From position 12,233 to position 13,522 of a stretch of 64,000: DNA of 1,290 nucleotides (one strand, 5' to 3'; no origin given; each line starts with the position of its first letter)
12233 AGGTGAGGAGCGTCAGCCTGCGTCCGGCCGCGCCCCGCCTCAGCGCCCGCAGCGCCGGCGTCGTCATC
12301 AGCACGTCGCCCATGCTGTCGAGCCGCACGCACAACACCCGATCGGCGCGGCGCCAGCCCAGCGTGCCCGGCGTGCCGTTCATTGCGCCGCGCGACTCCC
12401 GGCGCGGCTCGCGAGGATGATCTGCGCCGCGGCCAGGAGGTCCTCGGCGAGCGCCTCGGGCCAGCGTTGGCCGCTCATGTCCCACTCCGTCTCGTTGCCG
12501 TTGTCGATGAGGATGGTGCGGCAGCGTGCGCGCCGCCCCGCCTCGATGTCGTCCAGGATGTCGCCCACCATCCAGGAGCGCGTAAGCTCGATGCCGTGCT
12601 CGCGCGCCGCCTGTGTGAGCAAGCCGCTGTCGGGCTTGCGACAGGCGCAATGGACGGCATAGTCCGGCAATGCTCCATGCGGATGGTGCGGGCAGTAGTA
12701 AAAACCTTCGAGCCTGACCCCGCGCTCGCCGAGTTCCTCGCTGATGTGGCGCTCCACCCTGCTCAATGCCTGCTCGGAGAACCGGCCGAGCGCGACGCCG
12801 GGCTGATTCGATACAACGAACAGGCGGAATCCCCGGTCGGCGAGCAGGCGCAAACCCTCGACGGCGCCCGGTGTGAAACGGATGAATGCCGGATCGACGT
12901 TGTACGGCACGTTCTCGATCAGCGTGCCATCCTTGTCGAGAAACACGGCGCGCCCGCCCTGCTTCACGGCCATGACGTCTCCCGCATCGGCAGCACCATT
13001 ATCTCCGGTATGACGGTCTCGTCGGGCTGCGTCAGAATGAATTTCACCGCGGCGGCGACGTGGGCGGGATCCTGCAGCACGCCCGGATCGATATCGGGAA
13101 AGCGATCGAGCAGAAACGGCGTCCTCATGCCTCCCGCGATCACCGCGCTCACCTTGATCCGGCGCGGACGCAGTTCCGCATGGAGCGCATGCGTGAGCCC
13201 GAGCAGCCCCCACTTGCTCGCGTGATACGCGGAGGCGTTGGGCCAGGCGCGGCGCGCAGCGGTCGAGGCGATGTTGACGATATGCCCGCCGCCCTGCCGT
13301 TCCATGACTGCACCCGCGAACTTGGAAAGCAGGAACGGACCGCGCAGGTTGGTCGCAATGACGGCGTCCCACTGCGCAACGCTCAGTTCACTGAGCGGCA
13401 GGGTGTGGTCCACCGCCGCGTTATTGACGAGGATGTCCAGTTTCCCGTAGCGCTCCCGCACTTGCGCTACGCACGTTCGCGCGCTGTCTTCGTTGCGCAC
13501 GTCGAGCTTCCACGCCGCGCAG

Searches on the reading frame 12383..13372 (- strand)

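Call 7: search_protein_families(library=pfam, proteins=[window:12383-13372:-], max_evalue=0.001)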
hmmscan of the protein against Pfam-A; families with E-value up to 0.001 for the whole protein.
window:12383-13372:- (330 aa): 4 families
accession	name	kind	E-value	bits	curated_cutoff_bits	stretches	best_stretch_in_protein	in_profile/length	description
PF13242.12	Hydrolase_like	-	2.1e-14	53.6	22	1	244-314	2-74/75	HAD-hyrolase-like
PF00702.32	Hydrolase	-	3.1e-10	41.2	26.4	1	167-282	100-190/191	haloacid dehalogenase-like hydrolase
PF13419.12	HAD_2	-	2e-07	31.7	23.8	1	244-288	133-177/178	Haloacid dehalogenase-like hydrolase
PF12710.13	HAD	-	0.00081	20.3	27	1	166-279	86-188/189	haloacid dehalogenase-like hydrolase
